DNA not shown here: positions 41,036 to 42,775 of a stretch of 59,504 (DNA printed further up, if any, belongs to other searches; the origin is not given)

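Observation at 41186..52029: Locus of two ~1,300-aa prepilin-leader 'mega-pilins' plus four bitopic accessory genes, with no pilus machinery nearby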

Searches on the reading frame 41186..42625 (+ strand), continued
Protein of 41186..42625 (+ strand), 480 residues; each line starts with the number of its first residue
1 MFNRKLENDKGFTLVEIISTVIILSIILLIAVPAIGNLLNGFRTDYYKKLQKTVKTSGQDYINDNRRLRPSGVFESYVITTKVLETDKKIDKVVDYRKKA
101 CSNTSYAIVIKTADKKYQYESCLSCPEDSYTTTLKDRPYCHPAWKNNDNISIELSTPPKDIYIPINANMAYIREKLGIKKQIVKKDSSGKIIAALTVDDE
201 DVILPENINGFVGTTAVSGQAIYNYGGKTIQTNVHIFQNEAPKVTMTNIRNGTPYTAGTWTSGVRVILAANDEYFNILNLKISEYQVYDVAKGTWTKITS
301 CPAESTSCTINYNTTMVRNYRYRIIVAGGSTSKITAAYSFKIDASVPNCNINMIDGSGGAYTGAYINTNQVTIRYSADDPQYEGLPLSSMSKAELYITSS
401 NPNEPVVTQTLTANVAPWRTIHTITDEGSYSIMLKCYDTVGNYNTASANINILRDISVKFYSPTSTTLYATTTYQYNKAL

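Call 47: search_solved_structures(query=A2, max_evalue=1, show_alignments=2)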
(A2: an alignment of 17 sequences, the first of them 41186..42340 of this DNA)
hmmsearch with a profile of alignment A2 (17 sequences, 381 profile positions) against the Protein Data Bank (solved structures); distinct sequences matched with E-value up to 1: 21.
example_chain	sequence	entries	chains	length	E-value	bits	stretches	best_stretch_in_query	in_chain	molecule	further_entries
9egp_A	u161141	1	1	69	8.2e-09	38.1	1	3-49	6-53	Geopilin domain 1 protein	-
7tgg_A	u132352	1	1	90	4.1e-08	35.8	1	3-35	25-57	Geopilin domain 1 protein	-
9lab_B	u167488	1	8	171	1.6e-07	33.9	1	2-51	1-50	MSHA major pilin subunit MshA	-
8pfb_G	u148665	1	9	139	4.1e-06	29.2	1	8-60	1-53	Type IV pilin PilE1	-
9laa_A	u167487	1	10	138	7.9e-06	28.2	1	1-35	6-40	Type IV pilin protein PilA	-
8tj2_C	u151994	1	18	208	1.6e-05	27.2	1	8-64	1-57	Type IV major pilin protein PilA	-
2m7g_A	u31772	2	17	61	1.9e-05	27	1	8-37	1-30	Geopilin domain 1 protein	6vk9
1oqw_A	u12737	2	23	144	0.00037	22.8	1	8-36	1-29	Fimbrial protein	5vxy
8tum_e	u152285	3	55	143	0.0004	22.6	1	8-36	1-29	Type IV major pilin protein PilA | Pilin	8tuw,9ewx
3sok_A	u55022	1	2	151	0.00076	21.7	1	8-36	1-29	Fimbrial protein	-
2hi2_A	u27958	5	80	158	0.00077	21.7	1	8-89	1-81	Fimbrial protein | PilA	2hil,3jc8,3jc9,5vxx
1ay2_A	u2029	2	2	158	0.0016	20.7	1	8-58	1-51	TYPE 4 PILIN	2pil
8tob_GA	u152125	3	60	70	0.002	20.4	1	9-37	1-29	Fimbrial protein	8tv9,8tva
5wda_A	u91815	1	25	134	0.0025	20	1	8-34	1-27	General secretion pathway protein G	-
5kua_A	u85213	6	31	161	0.0035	19.6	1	8-58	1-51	pilin | Neisseria meningitidis PilE variant SB-GATDH | Neisseria meningitidis PilE, SB-DATDH variant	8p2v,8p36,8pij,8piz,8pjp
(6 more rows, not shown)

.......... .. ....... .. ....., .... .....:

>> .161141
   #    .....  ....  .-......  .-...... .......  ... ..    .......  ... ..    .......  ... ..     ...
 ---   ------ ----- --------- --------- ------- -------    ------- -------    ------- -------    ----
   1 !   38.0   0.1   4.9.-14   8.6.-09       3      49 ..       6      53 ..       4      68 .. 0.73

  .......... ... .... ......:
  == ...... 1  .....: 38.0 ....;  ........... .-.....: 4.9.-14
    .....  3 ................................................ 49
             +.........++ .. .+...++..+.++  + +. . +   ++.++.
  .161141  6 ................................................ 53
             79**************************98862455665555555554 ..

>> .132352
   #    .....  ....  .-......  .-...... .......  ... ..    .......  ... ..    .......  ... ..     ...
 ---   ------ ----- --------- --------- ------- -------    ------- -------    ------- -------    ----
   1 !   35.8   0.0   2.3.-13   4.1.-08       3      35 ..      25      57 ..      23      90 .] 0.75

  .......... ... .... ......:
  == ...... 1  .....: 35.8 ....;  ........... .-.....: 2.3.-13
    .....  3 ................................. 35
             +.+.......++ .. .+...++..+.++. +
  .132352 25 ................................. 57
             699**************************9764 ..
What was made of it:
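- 41219..41620 (+): A: pilin module, aa 12-145. It comprises helix alpha1 (aa 14-64, with Glu+5 and Pro+22) and a small beta head carrying C101, C122, C125 and C140. PDB pilin matches cover alpha1 (call 47).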

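Call 61: predict_structure(alignment_id=A4)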
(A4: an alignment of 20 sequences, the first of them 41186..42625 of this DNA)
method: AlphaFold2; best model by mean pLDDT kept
length: 480 residues; sequences in the alignment: 20
mean_pLDDT: 83.0   pTM: 0.60
mean pLDDT of the five models: 83.0, 81.9, 81.6, 80.0, 77.7
residues with pLDDT >= 90: 223; 70-90: 170; 50-70: 68; < 50: 19
segments of 3 or more residues with pLDDT < 50: 1-3, 5-9, 356-362, 478-480
pLDDT, mean of each block of 10 residues (from residue 1): 45 71 80 75 89 96 94 95 94 90 93 93 91 90 93 90 91 92 92 84 90 89 88 92 95 93 94 74 94 94 90 93 91 95 88 58 53 75 66 82 65 59 71 86 86 65 69 53
secondary structure, 60 per line:
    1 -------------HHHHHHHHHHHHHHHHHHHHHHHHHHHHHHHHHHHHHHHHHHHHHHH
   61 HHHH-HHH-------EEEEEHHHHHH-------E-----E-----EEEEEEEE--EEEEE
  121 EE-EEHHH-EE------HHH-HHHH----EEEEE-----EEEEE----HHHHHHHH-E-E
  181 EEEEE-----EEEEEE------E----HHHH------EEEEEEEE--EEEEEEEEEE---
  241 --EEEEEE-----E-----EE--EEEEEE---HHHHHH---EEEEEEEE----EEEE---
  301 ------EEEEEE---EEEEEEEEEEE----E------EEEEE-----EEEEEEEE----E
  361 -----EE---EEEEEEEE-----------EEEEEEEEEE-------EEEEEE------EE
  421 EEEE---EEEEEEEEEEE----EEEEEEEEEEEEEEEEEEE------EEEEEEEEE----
elements in order: H14-64 E76-80 H81-86 E106-113 E116-122 H142-145 E150-154 E160-164 H169-176 E180-185 E191-196 H208-211 E218-225 E228-237 E243-248 E264-269 H273-278 E282-289 E294-297 E307-312 E316-326 E338-342 E348-355 E371-378 E390-399 E407-412 E419-424 E428-438 E443-461 E468-476
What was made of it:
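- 41621..42565 (+): A: conserved stalk of tandem Ig-like beta-sandwich domains, aa 146-460. AlphaFold model (call 61).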

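Call 64: fold_search(model_id=the predicted structure, library=pdb)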
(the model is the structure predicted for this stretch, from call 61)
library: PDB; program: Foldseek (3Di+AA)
matches with E <= 10: 1686; with E <= 0.001: 226
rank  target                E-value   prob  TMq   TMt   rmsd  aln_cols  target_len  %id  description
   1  2yn5_B                4.2e-08  1.00  0.31  0.48  11.4       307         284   14  Structural insight into the giant calcium-binding adhesin SiiE: implications for the adhesion of Salmonella enterica t (released 2013-04-03)
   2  4yfg_A                8.2e-08  1.00  0.27  0.27  12.4       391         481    9  Crystal structure of PTP delta meA3/meB minus variant Ig1-Fn1 (released 2015-05-06)
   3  2yn5_A                1.2e-07  1.00  0.29  0.44  11.7       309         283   15  Structural insight into the giant calcium-binding adhesin SiiE: implications for the adhesion of Salmonella enterica t (released 2013-04-03)
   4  4yfd_A                2.7e-07  1.00  0.28  0.28  15.1       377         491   10  Crystal structure PTP delta Ig1-Fn2 in complex with IL-1RAcP (released 2015-05-06)
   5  2yn3_A                7.9e-07  1.00  0.28  0.44  11.9       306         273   14  Structural insight into the giant calcium-binding adhesin SiiE: implications for the adhesion of Salmonella enterica t (released 2013-04-03)
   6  2jll                  8.8e-07  1.00  0.24  0.28  12.9       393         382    9  Crystal structure of NCAM2 IgIV-FN3II (released 2009-11-17)
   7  8cka_A                9.7e-07  1.00  0.25  0.24  17.8       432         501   11  Deinococcus radidurans HPI S-layer (released 2023-04-19)
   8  4pbx                  1.7e-06  1.00  0.16  0.14  28.5       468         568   11  Crystal structure of the six N-terminal domains of human receptor protein tyrosine phosphatase sigma (released 2014-11-12)
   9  8v2b_B                2.0e-06  1.00  0.28  0.24  18.4       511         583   11  Cryo-EM structure of mouse type II OSM receptor complex: model for full extracellular assembly (released 2024-11-20)
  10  5jpm_A                4.6e-06  0.99  0.15  0.12  31.9       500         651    9  Structure of the complex of human complement C4 with MASP-2 rebuilt using iMDFF (released 2016-08-10)
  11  5oj2_B                5.9e-06  1.00  0.21  0.16  14.7       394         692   10  Crystal structure of the chicken MDGA1 ectodomain (released 2017-08-23)
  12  8dpt_A                6.2e-06  1.00  0.26  0.30  16.2       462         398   11  The structure of the IL-11 signalling complex, with full-length extracellular gp130 (released 2023-11-29)
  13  7ceg_A                6.6e-06  1.00  0.19  0.22  17.2       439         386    9  Crystal structure of the complex between mouse PTP delta and neuroligin-3 (released 2021-02-24)
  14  8k53_A                6.9e-06  1.00  0.22  0.15  18.5       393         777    9  Structure of the Dimeric Human CNTN2 Ig 1-6-FNIII 1-2 Domain in an Asymmetric State (released 2023-12-06)
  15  2yn3_D                7.7e-06  1.00  0.24  0.42   7.8       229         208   16  Structural insight into the giant calcium-binding adhesin SiiE: implications for the adhesion of Salmonella enterica t (released 2013-04-03)
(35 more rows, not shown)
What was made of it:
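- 41621..42565 (+): Top Foldseek hits are adhesin stalks such as SiiE (E 4e-8, call 64).
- Checked: AlphaFold models most of the 'unassigned ~300 aa' as tandem beta-sandwich domains (calls 61, 64).
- Foldseek matches the stalk to giant adhesins such as SiiE and the ice-binding adhesin (call 64).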

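Call 86: search_protein_families(library=pfam, proteins=[L079:11885-12631:+, L007:12461-15286:+, L006:9992-12751:+, L007:9989-12310:+, L079:9992-11875:+, L036:797-3814:+, L054:2752-4791:+], max_evalue=0.001)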
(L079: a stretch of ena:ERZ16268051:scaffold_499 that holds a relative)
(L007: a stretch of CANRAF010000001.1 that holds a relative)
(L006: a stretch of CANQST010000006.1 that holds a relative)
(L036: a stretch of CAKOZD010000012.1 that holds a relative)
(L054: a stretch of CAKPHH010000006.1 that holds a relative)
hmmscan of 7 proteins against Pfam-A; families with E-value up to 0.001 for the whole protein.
L079:11885-12631:+ (248 aa): 0 families

L007:12461-15286:+ (941 aa): 17 families
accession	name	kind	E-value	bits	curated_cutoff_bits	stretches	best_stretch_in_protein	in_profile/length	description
PF17760.6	UvrA_inter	-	7.9e-40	135.6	23.3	1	133-239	1-107/109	UvrA interaction domain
PF17755.6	UvrA_DNA-bind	-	1.2e-33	116.1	23.2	1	290-399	1-110/110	UvrA DNA-binding domain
PF00005.33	ABC_tran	-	6.4e-20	72.6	25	1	622-654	1-33/137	ABC transporter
PF02463.25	SMC_N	-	1e-12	48.4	40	0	794-902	135-211/220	RecF/RecN/SMC N terminal domain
PF03193.22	RsgA_GTPase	-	1.1e-07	32.3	30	0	612-655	87-129/174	RsgA GTPase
PF13555.12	AAA_29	-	3.6e-07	30.3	27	0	629-652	19-42/61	P-loop containing region of AAA domain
PF13191.12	AAA_16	-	3.7e-06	28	32.6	0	634-667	26-59/167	AAA ATPase domain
PF20720.3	nSTAND3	-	1.2e-05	25.5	27.2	0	17-50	7-40/155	Novel STAND NTPase 3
PF20703.3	nSTAND1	-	2.3e-05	24.7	27.1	0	16-44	22-50/379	Novel STAND NTPase 1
PF13173.12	AAA_14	-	2.8e-05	24.6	27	0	635-675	5-47/129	AAA domain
PF13401.12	AAA_22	-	5.4e-05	23.9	27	0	633-656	6-29/130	AAA domain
PF01443.25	Viral_helicase1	-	9.6e-05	22.7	21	0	636-657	2-23/228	Viral superfamily 1 RNA helicase core domain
PF13304.12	AAA_21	-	0.00016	22.3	27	0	634-650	1-17/304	AAA domain, putative AbiEii toxin, Type IV TA system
PF13671.12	AAA_33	-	0.00017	22.3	27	0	637-665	4-32/143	AAA domain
PF00684.25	DnaJ_CXXCXGXG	-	0.00023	21.8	32.7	0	737-768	17-51/65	DnaJ central domain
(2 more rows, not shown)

L006:9992-12751:+ (919 aa): 1 family
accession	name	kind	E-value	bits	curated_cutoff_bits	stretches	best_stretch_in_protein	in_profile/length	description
PF07963.17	N_methyl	-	3.3e-05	23.7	21.2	1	4-27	3-26/27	Prokaryotic N-terminal methylation motif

L007:9989-12310:+ (773 aa): 1 family
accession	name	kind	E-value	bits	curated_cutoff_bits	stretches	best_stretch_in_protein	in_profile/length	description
PF07963.17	N_methyl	-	6.9e-07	29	21.2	1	5-29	3-27/27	Prokaryotic N-terminal methylation motif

L079:9992-11875:+ (627 aa): 1 family
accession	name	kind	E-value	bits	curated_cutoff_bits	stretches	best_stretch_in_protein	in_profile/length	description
PF07963.17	N_methyl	-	1.3e-07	31.3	21.2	1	6-31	2-27/27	Prokaryotic N-terminal methylation motif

L036:797-3814:+ (1005 aa): 4 families
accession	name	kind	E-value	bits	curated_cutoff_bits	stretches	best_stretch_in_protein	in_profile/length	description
PF19028.6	TSP1_spondin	-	7.4e-14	52.2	41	3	556-607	4-52/52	Spondin-like TSP1 domain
PF07963.17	N_methyl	-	5.4e-09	35.7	21.2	1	3-29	1-27/27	Prokaryotic N-terminal methylation motif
PF00090.25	TSP_1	-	2.1e-08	34.6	21.6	2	769-824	2-49/49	Thrombospondin type 1 domain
PF22195.2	TSP1_CFP_C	-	4.3e-05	24.3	27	1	553-586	3-35/90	CFP-like, C-terminal thrombospondin type 1 domain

L054:2752-4791:+ (679 aa): 2 families
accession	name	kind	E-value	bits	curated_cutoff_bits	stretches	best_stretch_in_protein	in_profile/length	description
PF13306.12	LRR_5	-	2e-56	189.7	27.7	3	221-328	2-108/127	BspA type Leucine rich repeat region (6 copies)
PF07963.17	N_methyl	-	1.7e-08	34.1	21.2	1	1-27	1-27/27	Prokaryotic N-terminal methylation motif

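Call 91: search_dna_similar(query=window:41186-42625:+, collection=plasmids, mode=protein, max_rows=10)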
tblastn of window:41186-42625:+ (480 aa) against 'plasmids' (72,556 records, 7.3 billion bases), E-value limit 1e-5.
No match.

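Call 92: search_dna_similar(query=window:41186-42625:+, collection=phages, mode=protein, max_rows=10)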
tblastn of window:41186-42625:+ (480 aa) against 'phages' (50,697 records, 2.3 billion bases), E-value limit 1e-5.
No match.

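Call 93: find_related_loci(query=window:41186-42625:+, collection=metagenome_contigs, flank=10000)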
Query window:41186-42625:+ (480 aa) in metagenome_contigs; peptide patterns used: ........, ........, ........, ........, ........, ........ (x = any residue, [..] = any of these).
178 stretches matched a pattern, but none encodes a relative of the query by tblastn (E <= 1e-3).
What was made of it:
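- Tried and rejected: Close relatives of A in JGI metagenomes: none (call 93).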

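Call 98: search_protein_families(library=pfam, alignment_id=A8, max_evalue=0.0001)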
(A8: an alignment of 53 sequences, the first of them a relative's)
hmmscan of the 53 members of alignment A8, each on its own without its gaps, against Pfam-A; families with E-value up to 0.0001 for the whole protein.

A. member 1, P0006 (806 aa): 3 families
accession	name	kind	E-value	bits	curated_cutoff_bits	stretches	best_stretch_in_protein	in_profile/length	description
PF09479.16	Flg_new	-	3.5e-24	85.1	27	2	528-593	3-65/65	Listeria-Bacteroides repeat domain (List_Bact_rpt)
PF07963.17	N_methyl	-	1.5e-07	31.1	21.2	1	2-27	1-26/27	Prokaryotic N-terminal methylation motif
PF18998.6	Flg_new_2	-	1.2e-05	25.6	23.6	0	458-523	9-72/73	Divergent InlB B-repeat domain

B. families by the number of members that match (of 53 scanned): 19 families
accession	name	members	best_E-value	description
PF07963.17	N_methyl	44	6.5e-08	Prokaryotic N-terminal methylation motif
PF09479.16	Flg_new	24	1.7e-102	Listeria-Bacteroides repeat domain (List_Bact_rpt)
PF18998.6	Flg_new_2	8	3.1e-11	Divergent InlB B-repeat domain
PF07699.19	Ephrin_rec_like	4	1.5e-23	Tyrosine-protein kinase ephrin type A/B receptor-like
PF19028.6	TSP1_spondin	2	7.9e-16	Spondin-like TSP1 domain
PF07562.20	NCD3G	2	2.4e-11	Nine Cysteines Domain of family 3 GPCR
PF03382.20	DUF285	1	1.8e-142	Mycoplasma protein of unknown function, DUF285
PF00090.25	TSP_1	1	4.2e-16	Thrombospondin type 1 domain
PF19030.6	TSP1_ADAMTS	1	1.1e-14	Thrombospondin type 1 domain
PF07591.16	PT-HINT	1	6.1e-14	Pretoxin HINT domain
PF18676.6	MBG_2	1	7.5e-13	MBG domain (YGX type)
PF14890.11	Intein_splicing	1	2.6e-08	Intein splicing domain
PF01079.26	Hint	1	9.8e-07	Hint module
PF23091.2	TNFR_ELAPOR1_6th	1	1e-06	ELAPOR1-like, TNF receptor-like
PF13403.11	Hint_2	1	1.3e-06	Hint domain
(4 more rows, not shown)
